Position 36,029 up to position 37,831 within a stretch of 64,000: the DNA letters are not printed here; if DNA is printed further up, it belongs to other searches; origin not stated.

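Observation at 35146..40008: Lasso-peptide gene cluster with embedded glycosyltransferase and methyltransferase, and the RRE placed last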

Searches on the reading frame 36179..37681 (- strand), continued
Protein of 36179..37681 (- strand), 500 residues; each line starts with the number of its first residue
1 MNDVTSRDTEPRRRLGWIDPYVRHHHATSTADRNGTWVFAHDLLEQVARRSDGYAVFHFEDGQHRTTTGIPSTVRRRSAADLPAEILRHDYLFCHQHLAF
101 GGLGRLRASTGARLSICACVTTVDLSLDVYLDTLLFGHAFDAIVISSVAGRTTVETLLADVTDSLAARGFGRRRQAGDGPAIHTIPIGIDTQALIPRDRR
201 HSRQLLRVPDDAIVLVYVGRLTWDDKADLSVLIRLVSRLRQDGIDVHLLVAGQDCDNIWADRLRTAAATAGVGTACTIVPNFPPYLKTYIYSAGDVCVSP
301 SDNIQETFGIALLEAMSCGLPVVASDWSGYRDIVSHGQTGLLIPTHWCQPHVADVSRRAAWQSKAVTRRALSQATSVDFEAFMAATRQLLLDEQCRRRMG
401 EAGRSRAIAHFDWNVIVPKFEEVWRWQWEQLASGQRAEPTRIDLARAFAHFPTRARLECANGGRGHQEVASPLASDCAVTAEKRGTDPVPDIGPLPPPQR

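Call 15: find_encoding_contigs(protein=P0104, flank=8000, max_places=2)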
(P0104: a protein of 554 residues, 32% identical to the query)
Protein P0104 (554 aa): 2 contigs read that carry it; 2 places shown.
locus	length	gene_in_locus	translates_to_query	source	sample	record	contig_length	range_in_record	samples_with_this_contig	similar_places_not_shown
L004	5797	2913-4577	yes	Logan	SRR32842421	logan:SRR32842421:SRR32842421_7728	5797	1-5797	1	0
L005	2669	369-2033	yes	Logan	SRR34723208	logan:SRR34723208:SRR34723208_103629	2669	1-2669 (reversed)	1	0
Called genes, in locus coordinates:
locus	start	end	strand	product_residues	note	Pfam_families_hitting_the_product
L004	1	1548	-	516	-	?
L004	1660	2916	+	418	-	PF07719:TPR_2 (faint), PF12688:TPR_5 (weak), PF13176:TPR_7 (faint), PF13374:TPR_10 (faint), PF13424:TPR_12 (faint), PF13428:TPR_14 (faint), PF13432:TPR_16 (faint), PF14559:TPR_19, +2 more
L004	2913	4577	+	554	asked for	PF20706:GT4-conflict (weak), PF00534:Glycos_transf_1, PF13692:Glyco_trans_1_4, PF13524:Glyco_trans_1_2 (faint)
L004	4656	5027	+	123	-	PF13441:Gly-zipper_YMGG (weak), PF05433:Rick_17kDa_Anti, PF13488:Gly-zipper_Omp (weak)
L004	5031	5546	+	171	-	-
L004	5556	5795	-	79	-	?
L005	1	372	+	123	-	?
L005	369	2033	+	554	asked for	PF20706:GT4-conflict (weak), PF00534:Glycos_transf_1, PF13692:Glyco_trans_1_4, PF13524:Glyco_trans_1_2 (faint)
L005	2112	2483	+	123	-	PF13441:Gly-zipper_YMGG (weak), PF05433:Rick_17kDa_Anti, PF13488:Gly-zipper_Omp (weak)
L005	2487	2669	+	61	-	?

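Call 22: find_related_loci(query=A1, collection=genome_contigs, flank=8000)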
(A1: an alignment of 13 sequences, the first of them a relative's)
Query A1 (500 aa) in genome_contigs; peptide patterns used: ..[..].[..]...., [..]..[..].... (x = any residue, [..] = any of these).
600 stretches matched a pattern (row limit reached: there are more); 563 encode a relative of the query (tblastn E <= 1e-3); the best 80 are kept; 80 distinct loci.
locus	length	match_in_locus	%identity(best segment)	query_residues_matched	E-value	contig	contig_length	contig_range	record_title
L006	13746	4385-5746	34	15-454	2e-67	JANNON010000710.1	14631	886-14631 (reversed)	MAG: Blastocatellia bacterium isolate SOY_34_metabat_33 SOY_34_k141_1347721, whole genome shotgun sequence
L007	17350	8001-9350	38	21-455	2e-64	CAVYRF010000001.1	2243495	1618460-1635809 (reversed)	MAG: uncultured Acidobacteriota bacterium isolate MFD00964.bin.1.74 genome assembly, contig: contig_2727, whole genome s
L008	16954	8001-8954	37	141-454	2e-53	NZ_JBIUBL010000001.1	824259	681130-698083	Streptomyces sp. NPDC052236 NPDC052236_123_G9.ctg-0001, whole genome shotgun sequence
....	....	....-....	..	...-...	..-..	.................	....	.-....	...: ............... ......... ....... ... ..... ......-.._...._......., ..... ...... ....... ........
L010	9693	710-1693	35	131-454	7e-52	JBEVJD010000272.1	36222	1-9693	MAG: Pyrinomonadaceae bacterium isolate T4R1BO.metabat2.158 T4R1BO.metabat2.158_k133_44075143, whole genome shotgun sequ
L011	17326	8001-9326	29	21-451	6e-51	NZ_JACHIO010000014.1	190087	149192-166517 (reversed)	Granulicella mallensis strain X5P3 Ga0401176_14, whole genome shotgun sequence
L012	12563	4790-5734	37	140-453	1e-50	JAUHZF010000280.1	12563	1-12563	MAG: Polyangia bacterium isolate 4_bin.22 NODE_3974_length_12563_cov_1.130026, whole genome shotgun sequence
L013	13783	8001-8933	35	140-453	2e-50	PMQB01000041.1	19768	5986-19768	MAG: Bryobacterales bacterium isolate bog_105 73.20110600_S1S.25_contig_27120, whole genome shotgun sequence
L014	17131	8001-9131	36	79-453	2e-49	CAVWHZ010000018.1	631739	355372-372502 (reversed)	MAG: uncultured delta proteobacterium isolate MFD01476.bin.2.127 genome assembly, contig: contig_8280, whole genome shot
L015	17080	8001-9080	31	100-453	5e-48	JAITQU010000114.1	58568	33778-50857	MAG: Christensenellaceae bacterium isolate Roe453_bin112 k119_1627482, whole genome shotgun sequence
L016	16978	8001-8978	34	140-484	1e-47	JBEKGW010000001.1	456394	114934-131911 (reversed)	MAG: Terriglobales bacterium isolate SPRUCE 262 SPRUCE_262_1, whole genome shotgun sequence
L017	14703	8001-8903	35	141-453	2e-47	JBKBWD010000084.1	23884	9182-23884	MAG: Bryobacteraceae bacterium isolate 21I_069.bin.23 NODE_84_length_23884_cov_21.976225, whole genome shotgun sequence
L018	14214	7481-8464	36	138-453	2e-47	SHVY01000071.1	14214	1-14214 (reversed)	MAG: Alphaproteobacteria bacterium isolate Baikal-deep-G51 BACOMB-C20581, whole genome shotgun sequence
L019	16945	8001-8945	36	141-452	3e-47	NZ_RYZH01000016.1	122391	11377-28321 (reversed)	Tautonia sociabilis strain GM2012 NODE_16_length_122391_cov_5.40844_ID_3161, whole genome shotgun sequence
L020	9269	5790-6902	37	99-453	7e-47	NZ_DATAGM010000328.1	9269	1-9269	MAG: Phenylobacterium sp. isolate SMAG_U6829 k141_3125, whole genome shotgun sequence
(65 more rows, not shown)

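Call 34: find_encoding_contigs(protein=P0001, flank=1000, max_places=3)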
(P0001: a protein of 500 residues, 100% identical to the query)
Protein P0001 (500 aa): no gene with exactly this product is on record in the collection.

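Call 44: find_related_loci(query=A2, collection=metagenome_contigs, flank=8000)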
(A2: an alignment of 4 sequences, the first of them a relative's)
Query A2 (500 aa) in metagenome_contigs; peptide patterns used: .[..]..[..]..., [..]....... (x = any residue, [..] = any of these).
423 stretches matched a pattern; 295 encode a relative of the query (tblastn E <= 1e-3); the best 80 are kept; 80 distinct loci.
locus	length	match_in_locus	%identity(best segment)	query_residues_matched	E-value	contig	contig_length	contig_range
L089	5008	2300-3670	38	15-455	3e-80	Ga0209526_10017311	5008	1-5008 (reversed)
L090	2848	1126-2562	36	18-488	1e-80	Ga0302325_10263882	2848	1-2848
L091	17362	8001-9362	36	15-453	7e-76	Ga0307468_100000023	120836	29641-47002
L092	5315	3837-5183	36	20-454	2e-75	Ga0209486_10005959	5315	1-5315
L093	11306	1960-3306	36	20-454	2e-75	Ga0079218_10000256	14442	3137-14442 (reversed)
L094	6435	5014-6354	34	20-453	8e-73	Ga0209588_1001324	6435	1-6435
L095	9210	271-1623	36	15-453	2e-72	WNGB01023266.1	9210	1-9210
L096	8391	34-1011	41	125-453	3e-70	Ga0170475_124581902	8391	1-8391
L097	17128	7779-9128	35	21-453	3e-69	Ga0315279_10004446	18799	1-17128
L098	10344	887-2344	34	20-480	3e-69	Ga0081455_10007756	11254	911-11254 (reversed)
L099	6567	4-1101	39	88-454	3e-69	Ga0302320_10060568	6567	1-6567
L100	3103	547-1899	33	20-454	2e-69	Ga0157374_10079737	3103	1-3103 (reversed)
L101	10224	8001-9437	32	15-473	8e-66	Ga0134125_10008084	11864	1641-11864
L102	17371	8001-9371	32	11-454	2e-65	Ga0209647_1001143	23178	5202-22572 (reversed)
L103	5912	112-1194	36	100-454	2e-65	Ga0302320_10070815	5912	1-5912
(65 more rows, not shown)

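Call 52: search_solved_structures(query=window:36179-37681:-, max_evalue=0.001)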
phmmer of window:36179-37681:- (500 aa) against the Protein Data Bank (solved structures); distinct sequences matched with E-value up to 0.001: 27.
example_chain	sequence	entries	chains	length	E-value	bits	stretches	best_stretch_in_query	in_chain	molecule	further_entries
6kih_A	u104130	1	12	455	2e-16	63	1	181-345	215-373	Tll1590 protein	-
6tvp_A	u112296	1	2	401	3e-12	49.2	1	145-343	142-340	Alpha-maltose-1-phosphate synthase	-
3c4q_A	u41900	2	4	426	7.3e-12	47.9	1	178-352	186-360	Predicted glycosyltransferases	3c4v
3c48_A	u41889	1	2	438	7.8e-12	47.8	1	178-352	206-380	Predicted glycosyltransferases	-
2jjm_A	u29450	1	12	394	4.5e-07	32.1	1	305-343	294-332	GLYCOSYL TRANSFERASE, GROUP 1 FAMILY PROTEIN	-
3mbo_A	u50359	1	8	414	5.1e-07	32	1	305-343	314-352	Glycosyltransferase, group 1 family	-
4n9w_A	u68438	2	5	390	7.1e-07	31.5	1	205-346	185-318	GDP-mannose-dependent alpha-(1-2)-phosphatidylinositol mannosyltransferase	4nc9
2gej_A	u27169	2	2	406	8.5e-07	31.2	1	206-346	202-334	PHOSPHATIDYLINOSITOL MANNOSYLTRANSFERASE (PimA)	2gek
9dcm_B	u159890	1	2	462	2.4e-06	29.7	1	174-344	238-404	Sucrose-phosphate synthase-like protein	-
8vrf_B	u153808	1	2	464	2.4e-06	29.7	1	174-344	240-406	Sucrose-phosphate synthase-like protein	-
8uag_A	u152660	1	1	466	2.4e-06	29.7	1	174-344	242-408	Sucrose-phosphate synthase-like protein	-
6n1x_A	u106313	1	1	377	0.0001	24.3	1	301-349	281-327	Glycosyltransferase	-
6d9t_A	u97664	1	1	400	0.00011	24.2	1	301-349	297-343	Glycosyl transferase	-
2iv7_A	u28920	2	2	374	0.00011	24.2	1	290-364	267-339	LIPOPOLYSACCHARIDE CORE BIOSYNTHESIS PROTEIN RFAG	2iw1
9v0l_A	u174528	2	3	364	0.00026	23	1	306-346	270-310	tetrahydrobiopterin glucosyltransferases | tetrahydrobiopterin glucosyltransferase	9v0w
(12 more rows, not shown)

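Call 67: predict_structure(alignment_id=A1)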
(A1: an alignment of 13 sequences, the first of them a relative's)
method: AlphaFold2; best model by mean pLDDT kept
length: 500 residues; sequences in the alignment: 13
mean_pLDDT: 79.6   pTM: 0.79
mean pLDDT of the five models: 79.6, 78.5, 76.7, 73.9, 73.7
residues with pLDDT >= 90: 203; 70-90: 179; 50-70: 58; < 50: 60
segments of 3 or more residues with pLDDT < 50: 1-10, 454-500
pLDDT, mean of each block of 10 residues (from residue 1): 39 84 68 73 90 87 63 88 89 89 87 90 81 88 91 87 78 62 93 91 96 93 73 95 96 86 94 95 89 95 67 94 87 94 87 83 82 84 96 97 97 95 93 70 59 45 32 28 29 32
secondary structure, 60 per line:
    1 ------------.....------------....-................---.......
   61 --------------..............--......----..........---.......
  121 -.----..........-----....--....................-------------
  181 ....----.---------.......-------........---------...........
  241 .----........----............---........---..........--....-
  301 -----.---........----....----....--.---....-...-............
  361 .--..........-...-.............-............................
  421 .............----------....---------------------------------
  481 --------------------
elements in order: E13-17 H30-33 H35-50 E54-60 E75-78 H79-88 E91-96 H101-110 E114-120 H127-136 E142-145 H148-167 E181-184 H199-205 E213-220 H230-241 E246-253 H258-269 E276-280 H284-293 E296-299 H310-317 E322-325 H330-333 E340-343 E345-347 H349-361 H364-373 E375-377 H379-391 H393-411 H413-433 H444-447

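Call 73: fold_search(model_id=the predicted structure, library=pdb)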
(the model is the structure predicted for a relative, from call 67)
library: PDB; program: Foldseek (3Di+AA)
matches with E <= 10: 1581; with E <= 0.001: 466
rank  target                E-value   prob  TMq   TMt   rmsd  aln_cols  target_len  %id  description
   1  3c4q_A                3.6e-20  1.00  0.56  0.70   6.2       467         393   18  Structure of the retaining glycosyltransferase MshA : The first step in mycothiol biosynthesis. Organism : Corynebacte (released 2008-04-01)
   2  3c4q_B                1.4e-19  1.00  0.56  0.70   6.2       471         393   18  Structure of the retaining glycosyltransferase MshA : The first step in mycothiol biosynthesis. Organism : Corynebacte (released 2008-04-01)
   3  3c48_A                1.6e-19  1.00  0.41  0.50  10.2       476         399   18  Structure of the retaining glycosyltransferase MshA: The first step in mycothiol biosynthesis. Organism: Corynebacteri (released 2008-03-25)
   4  6kih_A                3.5e-19  1.00  0.60  0.73   5.5       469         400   18  Sucrose-phosphate synthase (tll1590) from Thermosynechococcus elongatus (released 2020-05-27)
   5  3c48_B                5.5e-19  1.00  0.41  0.50  10.3       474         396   18  Structure of the retaining glycosyltransferase MshA: The first step in mycothiol biosynthesis. Organism: Corynebacteri (released 2008-03-25)
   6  6tvp_B                2.2e-18  1.00  0.54  0.68   6.6       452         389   19  Structure of Mycobacterium smegmatis alpha-maltose-1-phosphate synthase GlgM (released 2020-04-22)
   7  6kih_B                6.8e-18  1.00  0.57  0.70   6.1       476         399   19  Sucrose-phosphate synthase (tll1590) from Thermosynechococcus elongatus (released 2020-05-27)
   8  7qsg_A                1.5e-17  1.00  0.55  0.71   5.2       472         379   15  Methylmannose polysaccharide mannosyltransferase from M. hassiacum (released 2023-01-25)
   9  6tvp_A                2.8e-17  1.00  0.55  0.70   6.1       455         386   19  Structure of Mycobacterium smegmatis alpha-maltose-1-phosphate synthase GlgM (released 2020-04-22)
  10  6d9t                  3.3e-17  1.00  0.60  0.78   4.3       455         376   13  BshA from Staphylococcus aureus complexed with UDP (released 2019-05-08)
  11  3mbo_D                3.3e-17  1.00  0.57  0.75   5.0       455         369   15  Crystal Structure of the Glycosyltransferase BaBshA bound with UDP and L-malate (released 2010-09-29)
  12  3mbo_E                1.1e-16  1.00  0.58  0.75   5.0       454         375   15  Crystal Structure of the Glycosyltransferase BaBshA bound with UDP and L-malate (released 2010-09-29)
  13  6n1x                  1.1e-16  1.00  0.58  0.75   5.2       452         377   13  BshA from Staphylococcus aureus complexed with UDP and N-acetylglucosamine (released 2019-08-21)
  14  3mbo_C                1.2e-16  1.00  0.58  0.76   4.7       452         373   15  Crystal Structure of the Glycosyltransferase BaBshA bound with UDP and L-malate (released 2010-09-29)
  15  5d01_B                1.3e-16  1.00  0.58  0.78   4.2       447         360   14  Crystal structure of BshA from B. subtilis complexed with N-acetylglucosaminyl-malate (released 2016-09-07)
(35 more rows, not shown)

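Call 85: find_encoding_contigs(protein=P0003, flank=3000, max_places=2)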
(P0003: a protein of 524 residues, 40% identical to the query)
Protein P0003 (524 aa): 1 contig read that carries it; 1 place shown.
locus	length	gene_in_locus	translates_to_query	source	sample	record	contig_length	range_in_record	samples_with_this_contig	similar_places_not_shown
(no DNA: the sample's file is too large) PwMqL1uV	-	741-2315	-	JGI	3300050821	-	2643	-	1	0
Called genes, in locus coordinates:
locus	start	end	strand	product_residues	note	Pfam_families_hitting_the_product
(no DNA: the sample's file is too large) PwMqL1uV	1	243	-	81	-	?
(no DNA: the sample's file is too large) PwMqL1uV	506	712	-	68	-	-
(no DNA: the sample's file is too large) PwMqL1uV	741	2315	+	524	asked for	PF20706:GT4-conflict, PF00534:Glycos_transf_1, PF13692:Glyco_trans_1_4, PF13524:Glyco_trans_1_2 (faint)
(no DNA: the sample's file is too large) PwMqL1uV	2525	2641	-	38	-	?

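Call 86: find_encoding_contigs(protein=P0004, flank=3000, max_places=2)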
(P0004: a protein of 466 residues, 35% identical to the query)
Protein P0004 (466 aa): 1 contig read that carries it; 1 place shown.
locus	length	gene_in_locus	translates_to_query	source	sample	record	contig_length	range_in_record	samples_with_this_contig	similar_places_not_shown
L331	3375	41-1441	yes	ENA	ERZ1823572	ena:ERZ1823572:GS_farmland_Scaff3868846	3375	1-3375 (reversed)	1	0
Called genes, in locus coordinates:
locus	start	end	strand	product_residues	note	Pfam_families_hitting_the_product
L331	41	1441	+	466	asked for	PF20706:GT4-conflict (weak), PF00534:Glycos_transf_1, PF13692:Glyco_trans_1_4, PF13524:Glyco_trans_1_2 (faint)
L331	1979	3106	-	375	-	-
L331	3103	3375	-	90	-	?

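Call 90: search_protein_families(library=padloc, proteins=[window:36179-37681:-], max_evalue=0.001)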
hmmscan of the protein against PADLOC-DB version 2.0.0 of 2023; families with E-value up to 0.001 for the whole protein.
window:36179-37681:- (500 aa): 0 families
